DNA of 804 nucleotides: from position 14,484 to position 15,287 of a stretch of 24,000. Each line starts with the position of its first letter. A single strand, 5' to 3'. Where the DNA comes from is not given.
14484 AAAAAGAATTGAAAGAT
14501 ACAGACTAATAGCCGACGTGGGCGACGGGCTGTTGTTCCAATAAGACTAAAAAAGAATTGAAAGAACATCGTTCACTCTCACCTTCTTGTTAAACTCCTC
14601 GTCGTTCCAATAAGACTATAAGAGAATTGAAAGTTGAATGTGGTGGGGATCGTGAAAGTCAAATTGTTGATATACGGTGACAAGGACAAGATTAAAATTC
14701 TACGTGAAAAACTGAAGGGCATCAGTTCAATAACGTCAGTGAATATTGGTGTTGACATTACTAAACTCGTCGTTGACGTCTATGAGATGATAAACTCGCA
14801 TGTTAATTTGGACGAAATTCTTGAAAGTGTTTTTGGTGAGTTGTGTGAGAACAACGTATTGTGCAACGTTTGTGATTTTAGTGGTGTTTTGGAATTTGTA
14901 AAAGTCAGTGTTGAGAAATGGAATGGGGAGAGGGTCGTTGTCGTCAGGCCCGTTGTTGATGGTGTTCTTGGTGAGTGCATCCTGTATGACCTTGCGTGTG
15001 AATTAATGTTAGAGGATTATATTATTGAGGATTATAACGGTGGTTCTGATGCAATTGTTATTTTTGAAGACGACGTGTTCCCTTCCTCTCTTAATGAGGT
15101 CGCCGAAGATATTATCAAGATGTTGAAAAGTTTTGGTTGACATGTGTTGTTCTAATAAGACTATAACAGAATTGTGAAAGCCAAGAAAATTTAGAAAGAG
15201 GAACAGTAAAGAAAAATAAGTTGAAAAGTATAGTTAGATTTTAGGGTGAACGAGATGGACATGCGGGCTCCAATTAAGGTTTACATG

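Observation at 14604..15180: Acidic 168-codon ORF sits inside the CRISPR array, bracketed by the last intact repeat and a degenerate repeat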

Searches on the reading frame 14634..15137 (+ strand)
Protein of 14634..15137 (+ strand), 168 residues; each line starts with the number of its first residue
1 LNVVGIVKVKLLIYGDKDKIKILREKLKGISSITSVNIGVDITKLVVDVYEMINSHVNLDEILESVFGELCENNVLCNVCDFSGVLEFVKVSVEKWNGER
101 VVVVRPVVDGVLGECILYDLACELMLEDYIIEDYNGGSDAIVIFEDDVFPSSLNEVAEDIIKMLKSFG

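Call 6: search_protein_families(library=pfam, proteins=[window:14634-15137:+], max_evalue=1)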
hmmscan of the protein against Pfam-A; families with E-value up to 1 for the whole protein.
window:14634-15137:+ (168 aa): 1 family
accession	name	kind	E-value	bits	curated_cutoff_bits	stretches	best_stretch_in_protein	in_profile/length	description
PF21586.3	DraIII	-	0.0066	16.8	27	1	23-83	72-130/168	DraIII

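Call 7: search_protein_families(library=ncbifam, proteins=[window:14634-15137:+], max_evalue=1)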
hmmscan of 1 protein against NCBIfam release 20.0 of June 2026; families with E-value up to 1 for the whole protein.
window:14634-15137:+ (168 aa): 0 families

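Call 8: search_protein_families(library=phrogs, proteins=[window:14634-15137:+], max_evalue=1)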
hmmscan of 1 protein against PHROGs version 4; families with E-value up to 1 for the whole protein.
window:14634-15137:+ (168 aa): 1 family
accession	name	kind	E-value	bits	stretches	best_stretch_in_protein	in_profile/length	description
phrog_28451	-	unknown function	0.33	12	0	71-98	34-61/67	-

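Call 9: find_homologous_proteins(query=window:14634-15137:+, max_evalue=0.01)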
Query window:14634-15137:+ (168 aa): 1 proteins with E <= 0.01 among 60 candidates.
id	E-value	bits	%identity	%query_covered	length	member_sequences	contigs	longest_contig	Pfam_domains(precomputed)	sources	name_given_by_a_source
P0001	4.9e-96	337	99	96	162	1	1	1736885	-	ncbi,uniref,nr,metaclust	ncbi:hypothetical protein [Pyrococcus sp. ST04]|uniref:hypothetical protein n=1 Tax=Pyrococcus sp. S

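Call 11: search_dna_similar(query=window:14652-15137:+, collection=phages, mode=protein, max_evalue=10)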
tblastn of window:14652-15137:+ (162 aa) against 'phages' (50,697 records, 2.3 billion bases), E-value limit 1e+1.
No match.

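Call 12: search_dna_similar(query=window:14652-15137:+, collection=plasmids, mode=protein, max_evalue=10)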
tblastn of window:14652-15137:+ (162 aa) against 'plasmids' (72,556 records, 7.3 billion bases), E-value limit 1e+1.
No match.

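Call 16: find_related_loci(query=window:14652-15137:+, collection=viral_contigs, flank=5000)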
Query window:14652-15137:+ (162 aa) in viral_contigs; peptide patterns used: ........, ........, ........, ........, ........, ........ (x = any residue, [..] = any of these).
22 stretches matched a pattern, but none encodes a relative of the query by tblastn (E <= 1e-3).

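Call 18: search_protein_representatives(protein=window:14652-15137:+)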
Query: 162 residues. Proteins with E-value up to 0.001 (for the whole library): 1; up to 1e-10: 1; up to 1e-30: 1. The best 1 are listed.
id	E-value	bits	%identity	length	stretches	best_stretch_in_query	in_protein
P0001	4.8e-97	338.6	100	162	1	1-162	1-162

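Call 36: predict_structure(protein=window:14652-15137:+)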
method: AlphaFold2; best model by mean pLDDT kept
length: 162 residues; sequences in the alignment: 1
mean_pLDDT: 46.1   pTM: 0.41
mean pLDDT of the five models: 46.1, 40.4, 40.1, 39.7, 39.0
residues with pLDDT >= 90: 0; 70-90: 0; 50-70: 71; < 50: 91
segments of 3 or more residues with pLDDT < 50: 1-15, 20-81, 140-144, 158-162
pLDDT, mean of each block of 10 residues (from residue 1): 34 48 41 31 32 38 33 38 58 63 56 56 54 57 52 51 38
secondary structure, 60 per line:
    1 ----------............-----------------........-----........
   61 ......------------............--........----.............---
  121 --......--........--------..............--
elements in order: H11-22 H40-47 H53-66 H79-82 E83-90 E93-100 H105-117 E123-128 E131-138 H147-160

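Call 45: search_solved_structures(query=window:14652-15137:+, max_evalue=10)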
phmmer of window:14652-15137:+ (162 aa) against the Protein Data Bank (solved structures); distinct sequences matched with E-value up to 10: 10.
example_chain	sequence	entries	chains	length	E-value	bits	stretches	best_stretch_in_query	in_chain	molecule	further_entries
1pmp_A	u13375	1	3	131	0.069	16.4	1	86-121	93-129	P2 MYELIN PROTEIN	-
1yiv_A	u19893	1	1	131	0.4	14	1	86-120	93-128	Myelin P2 protein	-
5bvq_A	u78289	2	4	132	0.68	13.2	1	78-114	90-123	fatty acid-binding protein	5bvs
1bwy_A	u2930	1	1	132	0.7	13.2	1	85-109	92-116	PROTEIN (HEART FATTY ACID BINDING PROTEIN)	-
5hz5_A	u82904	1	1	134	0.83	12.9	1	72-121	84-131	Fatty acid-binding protein, epidermal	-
1b56_A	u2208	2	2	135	0.84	12.9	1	72-121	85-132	FATTY ACID BINDING PROTEIN | EPIDERMAL-TYPE FATTY ACID BINDING PROTEIN (E-FABP)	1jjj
4azr_A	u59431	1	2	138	0.86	12.9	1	72-121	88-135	FATTY ACID-BINDING PROTEIN, EPIDERMAL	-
4lkp_A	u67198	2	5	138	0.88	12.8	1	72-121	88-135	Fatty acid-binding protein, epidermal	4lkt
4azm_A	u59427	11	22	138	0.88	12.8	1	72-121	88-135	FATTY ACID-BINDING PROTEIN, EPIDERMAL | Fatty acid-binding protein 5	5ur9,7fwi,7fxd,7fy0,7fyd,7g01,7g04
5zhi_A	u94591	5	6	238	1.6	12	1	60-140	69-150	tRNA (guanine-N(1)-)-methyltransferase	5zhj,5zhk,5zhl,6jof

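Call 46: search_protein_families(library=padloc, proteins=[window:14652-15137:+], max_evalue=10)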
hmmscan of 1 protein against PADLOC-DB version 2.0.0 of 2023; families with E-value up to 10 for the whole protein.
window:14652-15137:+ (162 aa): 0 families

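Call 50: find_related_loci(query=window:14652-15137:+, collection=metagenome_contigs, flank=5000)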
Query window:14652-15137:+ (162 aa) in metagenome_contigs; peptide patterns used: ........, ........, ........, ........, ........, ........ (x = any residue, [..] = any of these).
201 stretches matched a pattern, but none encodes a relative of the query by tblastn (E <= 1e-3).

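Call 51: fold_search(model_id=the predicted structure, library=pdb)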
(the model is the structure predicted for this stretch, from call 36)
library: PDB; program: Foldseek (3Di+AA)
matches with E <= 10: 952; with E <= 0.001: 0
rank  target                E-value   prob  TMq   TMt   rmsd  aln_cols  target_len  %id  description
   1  4ckk_B                2.3e-02  0.82  0.27  0.11   5.1        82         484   13  Apo structure of 55 kDa N-terminal domain of E. coli DNA gyrase A subunit (released 2014-03-12)
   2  8j9t_A                4.6e-02  0.89  0.30  0.12   5.0        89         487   13  Crystal Structure of GyraseA N-terminal at 2.43A Resolution (released 2024-05-08)
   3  4ddq_E                4.9e-02  0.93  0.30  0.13   4.2        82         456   18  Structural plasticity of the Bacillus subtilis GyrA homodimer (released 2013-02-13)
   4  4ddq_B                4.9e-02  0.92  0.30  0.13   4.4        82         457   17  Structural plasticity of the Bacillus subtilis GyrA homodimer (released 2013-02-13)
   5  9a54_B                4.9e-02  0.92  0.30  0.07   4.5        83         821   16  Integrative model of GYRB-GYRA by crosslinking MS and deep learning (released 2024-09-18)
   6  6fqm_c                5.2e-02  0.97  0.32  0.13   4.0        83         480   12  3.06A COMPLEX OF S.AUREUS GYRASE with imidazopyrazinone T1 AND DNA (released 2018-04-04)
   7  4ckk_C                5.2e-02  0.69  0.27  0.11   5.5        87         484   13  Apo structure of 55 kDa N-terminal domain of E. coli DNA gyrase A subunit (released 2014-03-12)
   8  4ddq_D                5.5e-02  0.92  0.30  0.13   4.3        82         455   17  Structural plasticity of the Bacillus subtilis GyrA homodimer (released 2013-02-13)
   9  4ckk_A                6.6e-02  0.66  0.27  0.11   5.1        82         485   13  Apo structure of 55 kDa N-terminal domain of E. coli DNA gyrase A subunit (released 2014-03-12)
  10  7z9c_A                6.6e-02  0.60  0.26  0.10   5.4        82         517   15  E.coli gyrase holocomplex with 217 bp DNA and albicidin (released 2023-02-15)
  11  3k40_A                7.5e-02  0.85  0.34  0.14  16.9       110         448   13  Crystal structure of Drosophila 3,4-dihydroxyphenylalanine decarboxylase (released 2010-02-02)
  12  4tma_C                8.0e-02  0.84  0.30  0.12   4.9        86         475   14  Crystal structure of gyrase bound to its inhibitor YacG (released 2014-07-23)
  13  9gbv_A                8.0e-02  0.72  0.28  0.07   4.9        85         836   15  E.coli gyrase holocomplex with chirally wrapped 217 bp DNA fragment (released 2024-08-21)
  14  2it3_B                8.0e-02  0.63  0.22  0.19   9.7        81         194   14  Structure of PH1069 protein from Pyrococcus horikoshii (released 2007-11-13)
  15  4ddq_C                8.5e-02  0.93  0.32  0.13   3.9        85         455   15  Structural plasticity of the Bacillus subtilis GyrA homodimer (released 2013-02-13)
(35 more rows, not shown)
